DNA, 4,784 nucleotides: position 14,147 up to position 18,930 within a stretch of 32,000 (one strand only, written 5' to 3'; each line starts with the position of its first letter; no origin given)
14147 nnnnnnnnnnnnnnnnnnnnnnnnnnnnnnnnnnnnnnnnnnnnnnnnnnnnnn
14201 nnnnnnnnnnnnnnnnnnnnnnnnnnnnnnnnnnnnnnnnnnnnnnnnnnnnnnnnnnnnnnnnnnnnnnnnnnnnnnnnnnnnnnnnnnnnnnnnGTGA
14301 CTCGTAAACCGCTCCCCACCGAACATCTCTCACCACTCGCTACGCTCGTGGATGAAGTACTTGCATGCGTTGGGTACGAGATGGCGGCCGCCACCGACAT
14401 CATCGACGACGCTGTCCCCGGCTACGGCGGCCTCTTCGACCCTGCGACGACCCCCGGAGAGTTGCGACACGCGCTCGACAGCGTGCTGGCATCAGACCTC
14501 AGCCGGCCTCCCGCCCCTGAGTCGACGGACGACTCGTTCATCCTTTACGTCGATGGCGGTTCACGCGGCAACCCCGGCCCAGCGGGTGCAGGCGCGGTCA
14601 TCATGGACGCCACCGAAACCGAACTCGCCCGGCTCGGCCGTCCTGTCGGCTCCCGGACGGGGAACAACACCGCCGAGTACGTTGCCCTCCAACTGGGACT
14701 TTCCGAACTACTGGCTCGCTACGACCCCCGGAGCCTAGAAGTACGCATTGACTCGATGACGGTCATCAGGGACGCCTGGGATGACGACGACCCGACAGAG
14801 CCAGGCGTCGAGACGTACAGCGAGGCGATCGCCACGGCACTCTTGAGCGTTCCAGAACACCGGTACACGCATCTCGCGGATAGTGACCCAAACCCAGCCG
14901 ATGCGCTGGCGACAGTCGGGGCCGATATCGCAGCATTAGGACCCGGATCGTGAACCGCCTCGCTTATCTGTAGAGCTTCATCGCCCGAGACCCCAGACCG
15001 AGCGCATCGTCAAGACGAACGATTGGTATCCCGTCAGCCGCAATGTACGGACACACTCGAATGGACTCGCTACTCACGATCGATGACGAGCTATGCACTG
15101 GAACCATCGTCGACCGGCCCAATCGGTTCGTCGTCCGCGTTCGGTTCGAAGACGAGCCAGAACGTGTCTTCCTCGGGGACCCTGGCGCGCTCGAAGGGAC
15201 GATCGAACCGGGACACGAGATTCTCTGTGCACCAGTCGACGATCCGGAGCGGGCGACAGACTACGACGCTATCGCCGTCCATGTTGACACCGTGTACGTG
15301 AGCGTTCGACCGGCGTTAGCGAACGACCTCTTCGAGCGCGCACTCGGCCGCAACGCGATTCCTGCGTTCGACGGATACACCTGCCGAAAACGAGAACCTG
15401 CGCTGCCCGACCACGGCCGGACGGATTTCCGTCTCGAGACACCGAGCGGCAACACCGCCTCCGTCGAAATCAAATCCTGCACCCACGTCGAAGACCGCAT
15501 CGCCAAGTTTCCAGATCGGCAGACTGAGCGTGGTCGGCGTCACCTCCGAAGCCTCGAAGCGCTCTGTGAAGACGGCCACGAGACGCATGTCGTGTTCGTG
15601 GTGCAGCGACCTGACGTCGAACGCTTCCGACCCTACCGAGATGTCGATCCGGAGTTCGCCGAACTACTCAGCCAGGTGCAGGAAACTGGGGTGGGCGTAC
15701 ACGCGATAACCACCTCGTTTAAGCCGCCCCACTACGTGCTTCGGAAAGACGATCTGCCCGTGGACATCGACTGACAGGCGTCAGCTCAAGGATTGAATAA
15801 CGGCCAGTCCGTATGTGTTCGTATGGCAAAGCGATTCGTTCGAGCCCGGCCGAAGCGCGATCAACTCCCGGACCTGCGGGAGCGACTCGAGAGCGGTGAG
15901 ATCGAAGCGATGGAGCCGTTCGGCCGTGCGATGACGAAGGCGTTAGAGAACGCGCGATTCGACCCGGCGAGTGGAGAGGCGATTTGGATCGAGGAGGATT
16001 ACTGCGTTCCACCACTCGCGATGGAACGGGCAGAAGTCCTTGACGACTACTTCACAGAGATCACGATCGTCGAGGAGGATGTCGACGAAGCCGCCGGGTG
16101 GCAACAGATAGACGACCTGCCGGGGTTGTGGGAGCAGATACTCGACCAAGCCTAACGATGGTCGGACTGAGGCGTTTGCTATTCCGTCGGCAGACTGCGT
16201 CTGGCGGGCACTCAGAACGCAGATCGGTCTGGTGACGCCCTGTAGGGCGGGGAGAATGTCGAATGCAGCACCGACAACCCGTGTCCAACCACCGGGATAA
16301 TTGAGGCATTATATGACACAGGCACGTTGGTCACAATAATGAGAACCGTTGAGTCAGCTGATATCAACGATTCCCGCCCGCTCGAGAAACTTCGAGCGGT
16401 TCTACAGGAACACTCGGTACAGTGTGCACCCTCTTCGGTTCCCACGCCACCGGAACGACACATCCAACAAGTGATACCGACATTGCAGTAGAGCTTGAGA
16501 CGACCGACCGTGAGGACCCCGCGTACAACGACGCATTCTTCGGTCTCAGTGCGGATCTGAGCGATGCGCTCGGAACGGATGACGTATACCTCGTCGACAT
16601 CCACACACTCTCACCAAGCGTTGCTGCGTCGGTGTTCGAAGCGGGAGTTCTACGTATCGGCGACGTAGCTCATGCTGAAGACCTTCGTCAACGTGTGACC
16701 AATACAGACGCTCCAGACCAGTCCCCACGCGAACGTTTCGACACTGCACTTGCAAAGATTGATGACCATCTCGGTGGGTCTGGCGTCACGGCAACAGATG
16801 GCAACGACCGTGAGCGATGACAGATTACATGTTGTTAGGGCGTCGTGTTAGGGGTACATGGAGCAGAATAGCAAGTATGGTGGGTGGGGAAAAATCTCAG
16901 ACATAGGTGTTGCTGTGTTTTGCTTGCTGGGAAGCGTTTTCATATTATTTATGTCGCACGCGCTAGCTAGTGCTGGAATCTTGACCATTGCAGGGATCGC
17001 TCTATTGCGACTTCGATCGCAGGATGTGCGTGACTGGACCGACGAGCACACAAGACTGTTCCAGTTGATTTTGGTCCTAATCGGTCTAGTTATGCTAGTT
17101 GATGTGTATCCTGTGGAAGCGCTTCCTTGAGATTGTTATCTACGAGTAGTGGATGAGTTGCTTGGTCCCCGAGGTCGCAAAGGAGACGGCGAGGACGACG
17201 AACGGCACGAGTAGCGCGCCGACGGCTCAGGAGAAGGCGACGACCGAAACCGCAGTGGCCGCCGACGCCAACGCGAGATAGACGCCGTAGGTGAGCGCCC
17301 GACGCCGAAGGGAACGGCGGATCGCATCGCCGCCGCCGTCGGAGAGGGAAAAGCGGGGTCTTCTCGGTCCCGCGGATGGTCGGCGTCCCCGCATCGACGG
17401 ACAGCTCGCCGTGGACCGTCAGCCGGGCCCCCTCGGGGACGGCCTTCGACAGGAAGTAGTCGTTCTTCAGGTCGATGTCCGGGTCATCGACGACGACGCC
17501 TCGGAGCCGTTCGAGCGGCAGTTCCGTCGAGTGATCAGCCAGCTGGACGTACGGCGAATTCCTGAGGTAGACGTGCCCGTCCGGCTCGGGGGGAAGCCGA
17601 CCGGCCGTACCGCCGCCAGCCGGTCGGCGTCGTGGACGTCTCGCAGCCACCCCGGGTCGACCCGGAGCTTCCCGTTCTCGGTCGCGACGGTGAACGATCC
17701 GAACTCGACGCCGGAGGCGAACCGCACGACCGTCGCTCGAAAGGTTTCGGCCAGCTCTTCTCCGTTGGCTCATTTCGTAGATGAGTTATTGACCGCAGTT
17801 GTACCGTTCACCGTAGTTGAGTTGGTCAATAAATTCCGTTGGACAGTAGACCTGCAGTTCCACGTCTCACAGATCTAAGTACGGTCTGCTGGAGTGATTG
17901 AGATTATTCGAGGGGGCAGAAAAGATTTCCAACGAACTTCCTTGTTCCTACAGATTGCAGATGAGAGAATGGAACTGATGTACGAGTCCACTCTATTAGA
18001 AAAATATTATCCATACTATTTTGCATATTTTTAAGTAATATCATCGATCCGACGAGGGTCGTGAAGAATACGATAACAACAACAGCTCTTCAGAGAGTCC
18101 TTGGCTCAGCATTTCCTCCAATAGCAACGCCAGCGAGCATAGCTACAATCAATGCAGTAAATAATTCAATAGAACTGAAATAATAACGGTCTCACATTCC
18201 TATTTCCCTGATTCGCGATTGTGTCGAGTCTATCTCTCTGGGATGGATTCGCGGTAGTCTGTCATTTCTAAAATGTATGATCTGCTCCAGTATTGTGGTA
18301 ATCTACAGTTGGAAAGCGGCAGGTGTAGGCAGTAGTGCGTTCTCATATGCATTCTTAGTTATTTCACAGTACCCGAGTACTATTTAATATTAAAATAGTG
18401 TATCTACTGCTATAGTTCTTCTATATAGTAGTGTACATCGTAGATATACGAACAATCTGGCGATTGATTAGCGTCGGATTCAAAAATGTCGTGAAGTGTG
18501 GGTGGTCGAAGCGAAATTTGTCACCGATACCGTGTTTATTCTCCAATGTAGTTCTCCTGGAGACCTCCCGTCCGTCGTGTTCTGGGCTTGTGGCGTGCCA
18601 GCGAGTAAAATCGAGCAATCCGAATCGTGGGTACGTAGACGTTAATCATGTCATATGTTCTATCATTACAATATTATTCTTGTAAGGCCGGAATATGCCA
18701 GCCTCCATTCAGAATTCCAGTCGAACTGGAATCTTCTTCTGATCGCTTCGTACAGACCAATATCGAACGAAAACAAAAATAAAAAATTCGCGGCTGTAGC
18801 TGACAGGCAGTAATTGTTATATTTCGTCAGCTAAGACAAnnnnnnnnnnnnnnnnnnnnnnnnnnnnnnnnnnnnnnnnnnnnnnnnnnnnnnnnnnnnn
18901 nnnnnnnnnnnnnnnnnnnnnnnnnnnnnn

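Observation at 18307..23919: About 410-bp imperfect inverted repeats bracketing a 4.8-kb cassette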

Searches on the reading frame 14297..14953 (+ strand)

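Call 84: search_protein_families(library=pfam, max_evalue=0.01, proteins=[L019:2496-2924:+, L019:1438-1761:+, L019:574-1128:-, L020:3587-4105:-, L020:2778-3473:-, L018:8432-9019:+, L018:9110-9325:+, L018:5943-6224:-, L019:3454-4041:+, L019:11109-11651:-])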
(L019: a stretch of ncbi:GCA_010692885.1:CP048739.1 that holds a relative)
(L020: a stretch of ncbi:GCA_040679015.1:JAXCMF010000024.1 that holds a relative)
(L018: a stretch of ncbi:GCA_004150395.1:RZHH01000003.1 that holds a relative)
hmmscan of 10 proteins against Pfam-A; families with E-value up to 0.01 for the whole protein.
L019:2496-2924:+ (142 aa): 0 families

L019:1438-1761:+ (107 aa): 0 families

L019:574-1128:- (184 aa): 0 families

L020:3587-4105:- (172 aa): 0 families

L020:2778-3473:- (231 aa): 0 families

L018:8432-9019:+ (195 aa): 0 families

L018:9110-9325:+ (71 aa): 0 families

L018:5943-6224:- (93 aa): 3 families
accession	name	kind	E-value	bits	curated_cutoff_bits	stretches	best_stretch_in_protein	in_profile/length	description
PF25213.1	HVO_A0261_N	-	3.5e-12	46.5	35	1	11-79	10-78/86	HVO_A0261 N-terminal domain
PF24270.1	HTH_Cmi2_C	-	0.00046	20.9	27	1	16-62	79-125/125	Cmi2, C-terminal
PF01978.25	TrmB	-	0.00087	19.5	25.6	1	21-61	18-58/68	Sugar-specific transcriptional regulator TrmB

L019:3454-4041:+ (195 aa): 6 families
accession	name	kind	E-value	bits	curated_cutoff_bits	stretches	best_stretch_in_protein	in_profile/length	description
PF01909.29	NTP_transf_2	-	1.2e-10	42.1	21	1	77-132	1-47/93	Nucleotidyltransferase domain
PF18765.7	Polbeta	-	1.6e-07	31.8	26.9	1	86-136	8-58/93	Polymerase beta, Nucleotidyltransferase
PF12802.13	MarR_2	-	7.6e-05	23.2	27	1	5-46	16-56/61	MarR family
PF20879.2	SidM_N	-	0.0029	17.4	27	1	88-126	56-94/285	SidM, N-terminal domain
PF22600.2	MTPAP-like_central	-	0.0064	17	27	1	73-128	21-71/139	Poly(A) RNA polymerase, mitochondrial-like, central palm domain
PF00392.27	GntR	-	0.0068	16.5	27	0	12-44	26-58/64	Bacterial regulatory proteins, gntR family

L019:11109-11651:- (180 aa): 0 families

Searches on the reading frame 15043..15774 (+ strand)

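Call 13: search_protein_families(library=pfam, proteins=[window:15043-15774:+], max_evalue=0.01)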
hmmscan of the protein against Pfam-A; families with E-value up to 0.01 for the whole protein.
window:15043-15774:+ (243 aa): 2 families
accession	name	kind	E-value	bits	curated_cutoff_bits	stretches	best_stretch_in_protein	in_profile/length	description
PF03749.19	SfsA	-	4.2e-39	134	22.8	1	92-228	2-136/138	Sugar fermentation stimulation protein RE domain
PF17746.7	SfsA_N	-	1.9e-15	57.2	25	1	23-88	1-63/63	SfsA N-terminal OB domain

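Call 84: search_protein_families(library=pfam, max_evalue=0.01, proteins=[L019:2496-2924:+, L019:1438-1761:+, L019:574-1128:-, L020:3587-4105:-, L020:2778-3473:-, L018:8432-9019:+, L018:9110-9325:+, L018:5943-6224:-, L019:3454-4041:+, L019:11109-11651:-])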
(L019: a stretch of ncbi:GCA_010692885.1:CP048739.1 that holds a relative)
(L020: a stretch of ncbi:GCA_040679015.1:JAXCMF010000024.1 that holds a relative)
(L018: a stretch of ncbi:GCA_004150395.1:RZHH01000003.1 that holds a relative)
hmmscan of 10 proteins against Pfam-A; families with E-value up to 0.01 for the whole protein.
L019:2496-2924:+ (142 aa): 0 families

L019:1438-1761:+ (107 aa): 0 families

L019:574-1128:- (184 aa): 0 families

L020:3587-4105:- (172 aa): 0 families

L020:2778-3473:- (231 aa): 0 families

L018:8432-9019:+ (195 aa): 0 families

L018:9110-9325:+ (71 aa): 0 families

L018:5943-6224:- (93 aa): 3 families
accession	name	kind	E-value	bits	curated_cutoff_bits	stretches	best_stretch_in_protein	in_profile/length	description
PF25213.1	HVO_A0261_N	-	3.5e-12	46.5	35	1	11-79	10-78/86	HVO_A0261 N-terminal domain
PF24270.1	HTH_Cmi2_C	-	0.00046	20.9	27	1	16-62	79-125/125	Cmi2, C-terminal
PF01978.25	TrmB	-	0.00087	19.5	25.6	1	21-61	18-58/68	Sugar-specific transcriptional regulator TrmB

L019:3454-4041:+ (195 aa): 6 families
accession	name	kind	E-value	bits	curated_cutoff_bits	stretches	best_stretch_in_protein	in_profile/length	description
PF01909.29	NTP_transf_2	-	1.2e-10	42.1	21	1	77-132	1-47/93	Nucleotidyltransferase domain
PF18765.7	Polbeta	-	1.6e-07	31.8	26.9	1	86-136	8-58/93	Polymerase beta, Nucleotidyltransferase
PF12802.13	MarR_2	-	7.6e-05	23.2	27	1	5-46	16-56/61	MarR family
PF20879.2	SidM_N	-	0.0029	17.4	27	1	88-126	56-94/285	SidM, N-terminal domain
PF22600.2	MTPAP-like_central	-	0.0064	17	27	1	73-128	21-71/139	Poly(A) RNA polymerase, mitochondrial-like, central palm domain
PF00392.27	GntR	-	0.0068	16.5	27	0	12-44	26-58/64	Bacterial regulatory proteins, gntR family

L019:11109-11651:- (180 aa): 0 families

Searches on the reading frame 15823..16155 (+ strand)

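Call 84: search_protein_families(library=pfam, max_evalue=0.01, proteins=[L019:2496-2924:+, L019:1438-1761:+, L019:574-1128:-, L020:3587-4105:-, L020:2778-3473:-, L018:8432-9019:+, L018:9110-9325:+, L018:5943-6224:-, L019:3454-4041:+, L019:11109-11651:-])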
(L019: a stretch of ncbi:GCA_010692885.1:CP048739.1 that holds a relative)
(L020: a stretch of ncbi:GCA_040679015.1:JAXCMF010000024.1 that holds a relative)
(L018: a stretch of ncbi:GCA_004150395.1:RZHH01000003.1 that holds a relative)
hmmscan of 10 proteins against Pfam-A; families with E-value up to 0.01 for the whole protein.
L019:2496-2924:+ (142 aa): 0 families

L019:1438-1761:+ (107 aa): 0 families

L019:574-1128:- (184 aa): 0 families

L020:3587-4105:- (172 aa): 0 families

L020:2778-3473:- (231 aa): 0 families

L018:8432-9019:+ (195 aa): 0 families

L018:9110-9325:+ (71 aa): 0 families

L018:5943-6224:- (93 aa): 3 families
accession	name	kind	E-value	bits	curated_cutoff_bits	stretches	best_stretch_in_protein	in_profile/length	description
PF25213.1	HVO_A0261_N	-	3.5e-12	46.5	35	1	11-79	10-78/86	HVO_A0261 N-terminal domain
PF24270.1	HTH_Cmi2_C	-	0.00046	20.9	27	1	16-62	79-125/125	Cmi2, C-terminal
PF01978.25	TrmB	-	0.00087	19.5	25.6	1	21-61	18-58/68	Sugar-specific transcriptional regulator TrmB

L019:3454-4041:+ (195 aa): 6 families
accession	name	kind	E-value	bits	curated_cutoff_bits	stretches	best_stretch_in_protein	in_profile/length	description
PF01909.29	NTP_transf_2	-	1.2e-10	42.1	21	1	77-132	1-47/93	Nucleotidyltransferase domain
PF18765.7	Polbeta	-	1.6e-07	31.8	26.9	1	86-136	8-58/93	Polymerase beta, Nucleotidyltransferase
PF12802.13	MarR_2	-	7.6e-05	23.2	27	1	5-46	16-56/61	MarR family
PF20879.2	SidM_N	-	0.0029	17.4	27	1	88-126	56-94/285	SidM, N-terminal domain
PF22600.2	MTPAP-like_central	-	0.0064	17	27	1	73-128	21-71/139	Poly(A) RNA polymerase, mitochondrial-like, central palm domain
PF00392.27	GntR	-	0.0068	16.5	27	0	12-44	26-58/64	Bacterial regulatory proteins, gntR family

L019:11109-11651:- (180 aa): 0 families

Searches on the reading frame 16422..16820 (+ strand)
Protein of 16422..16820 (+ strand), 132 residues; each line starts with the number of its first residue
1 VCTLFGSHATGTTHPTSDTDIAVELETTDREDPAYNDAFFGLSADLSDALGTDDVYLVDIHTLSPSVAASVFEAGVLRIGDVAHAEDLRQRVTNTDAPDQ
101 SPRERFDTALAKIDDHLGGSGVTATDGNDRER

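Call 57: search_protein_families(library=pfam, max_evalue=0.1, proteins=[window:16422-16820:+])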
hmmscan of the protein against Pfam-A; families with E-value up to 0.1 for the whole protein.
window:16422-16820:+ (132 aa): 3 families
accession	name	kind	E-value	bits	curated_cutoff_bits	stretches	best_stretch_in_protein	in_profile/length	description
PF18765.7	Polbeta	-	7.9e-09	36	26.9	1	2-77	16-86/93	Polymerase beta, Nucleotidyltransferase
PF01909.29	NTP_transf_2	-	9.1e-07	29.6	21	1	3-51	18-66/93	Nucleotidyltransferase domain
PF22600.2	MTPAP-like_central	-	0.074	13.6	27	1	3-30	43-70/139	Poly(A) RNA polymerase, mitochondrial-like, central palm domain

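Call 72: find_encoding_contigs(protein=window:16422-16820:+, flank=10000, max_places=6)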
Protein window:16422-16820:+ (132 aa): 2 contigs read that carry it; 2 places shown.
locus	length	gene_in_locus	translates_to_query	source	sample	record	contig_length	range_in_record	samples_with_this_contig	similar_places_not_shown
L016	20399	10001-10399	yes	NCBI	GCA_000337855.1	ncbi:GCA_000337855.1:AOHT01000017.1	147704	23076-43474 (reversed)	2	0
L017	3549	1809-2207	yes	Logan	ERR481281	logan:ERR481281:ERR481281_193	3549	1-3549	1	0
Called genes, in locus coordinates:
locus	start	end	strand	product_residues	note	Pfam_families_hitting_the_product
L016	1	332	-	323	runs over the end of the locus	PF25958:DUF7995 (weak)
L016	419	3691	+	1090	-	PF06733:DEAD_2, PF13307:Helicase_C_2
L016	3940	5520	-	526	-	PF00004:AAA, PF07728:AAA_5 (weak), PF17862:AAA_lid_3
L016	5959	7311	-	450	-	PF03747:ADP_ribosyl_GH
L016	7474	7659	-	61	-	PF13783:DUF4177 (faint)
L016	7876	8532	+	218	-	PF00075:RNase_H (weak), PF13456:RVT_3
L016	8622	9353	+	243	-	PF17746:SfsA_N, PF03749:SfsA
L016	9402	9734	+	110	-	-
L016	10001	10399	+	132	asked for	PF01909:NTP_transf_2 (weak), PF18765:Polbeta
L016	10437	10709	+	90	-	-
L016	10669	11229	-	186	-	-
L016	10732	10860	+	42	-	-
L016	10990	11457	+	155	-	-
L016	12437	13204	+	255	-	PF14947:HTH_45 (weak), PF25213:HVO_A0261_N, PF08350:FilR1_middle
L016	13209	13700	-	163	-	-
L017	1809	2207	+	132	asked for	PF01909:NTP_transf_2 (weak), PF18765:Polbeta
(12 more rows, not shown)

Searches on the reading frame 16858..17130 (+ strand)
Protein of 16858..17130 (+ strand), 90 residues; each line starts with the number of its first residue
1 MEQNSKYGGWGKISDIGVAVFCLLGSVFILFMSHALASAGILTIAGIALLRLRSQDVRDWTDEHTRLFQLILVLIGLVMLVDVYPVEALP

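Call 84: search_protein_families(library=pfam, max_evalue=0.01, proteins=[L019:2496-2924:+, L019:1438-1761:+, L019:574-1128:-, L020:3587-4105:-, L020:2778-3473:-, L018:8432-9019:+, L018:9110-9325:+, L018:5943-6224:-, L019:3454-4041:+, L019:11109-11651:-])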
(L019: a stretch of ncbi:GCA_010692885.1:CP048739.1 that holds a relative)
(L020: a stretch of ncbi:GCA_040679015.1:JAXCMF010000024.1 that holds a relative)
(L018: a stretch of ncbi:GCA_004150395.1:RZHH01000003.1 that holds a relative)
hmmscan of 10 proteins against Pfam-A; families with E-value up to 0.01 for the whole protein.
L019:2496-2924:+ (142 aa): 0 families

L019:1438-1761:+ (107 aa): 0 families

L019:574-1128:- (184 aa): 0 families

L020:3587-4105:- (172 aa): 0 families

L020:2778-3473:- (231 aa): 0 families

L018:8432-9019:+ (195 aa): 0 families

L018:9110-9325:+ (71 aa): 0 families

L018:5943-6224:- (93 aa): 3 families
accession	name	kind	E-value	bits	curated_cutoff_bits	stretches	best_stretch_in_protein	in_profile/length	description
PF25213.1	HVO_A0261_N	-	3.5e-12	46.5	35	1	11-79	10-78/86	HVO_A0261 N-terminal domain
PF24270.1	HTH_Cmi2_C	-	0.00046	20.9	27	1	16-62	79-125/125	Cmi2, C-terminal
PF01978.25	TrmB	-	0.00087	19.5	25.6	1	21-61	18-58/68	Sugar-specific transcriptional regulator TrmB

L019:3454-4041:+ (195 aa): 6 families
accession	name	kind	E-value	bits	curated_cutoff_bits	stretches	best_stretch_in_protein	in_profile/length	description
PF01909.29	NTP_transf_2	-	1.2e-10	42.1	21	1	77-132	1-47/93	Nucleotidyltransferase domain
PF18765.7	Polbeta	-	1.6e-07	31.8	26.9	1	86-136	8-58/93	Polymerase beta, Nucleotidyltransferase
PF12802.13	MarR_2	-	7.6e-05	23.2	27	1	5-46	16-56/61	MarR family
PF20879.2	SidM_N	-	0.0029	17.4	27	1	88-126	56-94/285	SidM, N-terminal domain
PF22600.2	MTPAP-like_central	-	0.0064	17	27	1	73-128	21-71/139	Poly(A) RNA polymerase, mitochondrial-like, central palm domain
PF00392.27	GntR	-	0.0068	16.5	27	0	12-44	26-58/64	Bacterial regulatory proteins, gntR family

L019:11109-11651:- (180 aa): 0 families

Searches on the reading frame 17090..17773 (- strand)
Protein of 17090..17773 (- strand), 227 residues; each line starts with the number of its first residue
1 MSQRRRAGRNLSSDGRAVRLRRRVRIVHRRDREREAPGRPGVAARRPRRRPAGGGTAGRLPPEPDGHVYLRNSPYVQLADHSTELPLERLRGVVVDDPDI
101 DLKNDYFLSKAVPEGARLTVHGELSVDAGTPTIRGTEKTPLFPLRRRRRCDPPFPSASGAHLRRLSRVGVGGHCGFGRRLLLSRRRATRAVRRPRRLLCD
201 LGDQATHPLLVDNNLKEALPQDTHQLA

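Call 12: search_protein_families(library=pfam, proteins=[window:17090-17773:-], max_evalue=0.01)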
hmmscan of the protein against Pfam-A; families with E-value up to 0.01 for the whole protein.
window:17090-17773:- (227 aa): 0 families

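Call 84: search_protein_families(library=pfam, max_evalue=0.01, proteins=[L019:2496-2924:+, L019:1438-1761:+, L019:574-1128:-, L020:3587-4105:-, L020:2778-3473:-, L018:8432-9019:+, L018:9110-9325:+, L018:5943-6224:-, L019:3454-4041:+, L019:11109-11651:-])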
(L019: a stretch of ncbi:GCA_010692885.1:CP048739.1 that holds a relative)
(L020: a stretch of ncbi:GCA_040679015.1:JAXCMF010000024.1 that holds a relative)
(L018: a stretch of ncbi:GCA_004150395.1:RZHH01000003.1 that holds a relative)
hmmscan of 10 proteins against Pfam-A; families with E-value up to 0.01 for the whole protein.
L019:2496-2924:+ (142 aa): 0 families

L019:1438-1761:+ (107 aa): 0 families

L019:574-1128:- (184 aa): 0 families

L020:3587-4105:- (172 aa): 0 families

L020:2778-3473:- (231 aa): 0 families

L018:8432-9019:+ (195 aa): 0 families

L018:9110-9325:+ (71 aa): 0 families

L018:5943-6224:- (93 aa): 3 families
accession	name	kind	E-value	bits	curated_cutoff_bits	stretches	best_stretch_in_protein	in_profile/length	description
PF25213.1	HVO_A0261_N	-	3.5e-12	46.5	35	1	11-79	10-78/86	HVO_A0261 N-terminal domain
PF24270.1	HTH_Cmi2_C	-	0.00046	20.9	27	1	16-62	79-125/125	Cmi2, C-terminal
PF01978.25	TrmB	-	0.00087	19.5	25.6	1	21-61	18-58/68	Sugar-specific transcriptional regulator TrmB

L019:3454-4041:+ (195 aa): 6 families
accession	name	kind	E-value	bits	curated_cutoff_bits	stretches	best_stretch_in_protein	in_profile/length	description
PF01909.29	NTP_transf_2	-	1.2e-10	42.1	21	1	77-132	1-47/93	Nucleotidyltransferase domain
PF18765.7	Polbeta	-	1.6e-07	31.8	26.9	1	86-136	8-58/93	Polymerase beta, Nucleotidyltransferase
PF12802.13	MarR_2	-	7.6e-05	23.2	27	1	5-46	16-56/61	MarR family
PF20879.2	SidM_N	-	0.0029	17.4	27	1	88-126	56-94/285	SidM, N-terminal domain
PF22600.2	MTPAP-like_central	-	0.0064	17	27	1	73-128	21-71/139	Poly(A) RNA polymerase, mitochondrial-like, central palm domain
PF00392.27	GntR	-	0.0068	16.5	27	0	12-44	26-58/64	Bacterial regulatory proteins, gntR family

L019:11109-11651:- (180 aa): 0 families

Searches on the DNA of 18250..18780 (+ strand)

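Call 11: search_dna_similar(query=window:18250-18780:+, collection=plasmids, mode=distant, max_rows=30)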
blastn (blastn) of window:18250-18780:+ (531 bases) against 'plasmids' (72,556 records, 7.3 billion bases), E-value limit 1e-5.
No match.

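Call 22: search_dna_similar(query=window:18250-18780:+, collection=phages, mode=distant, max_evalue=0.01)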
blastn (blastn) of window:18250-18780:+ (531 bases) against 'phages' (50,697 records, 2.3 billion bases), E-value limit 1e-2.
No match.
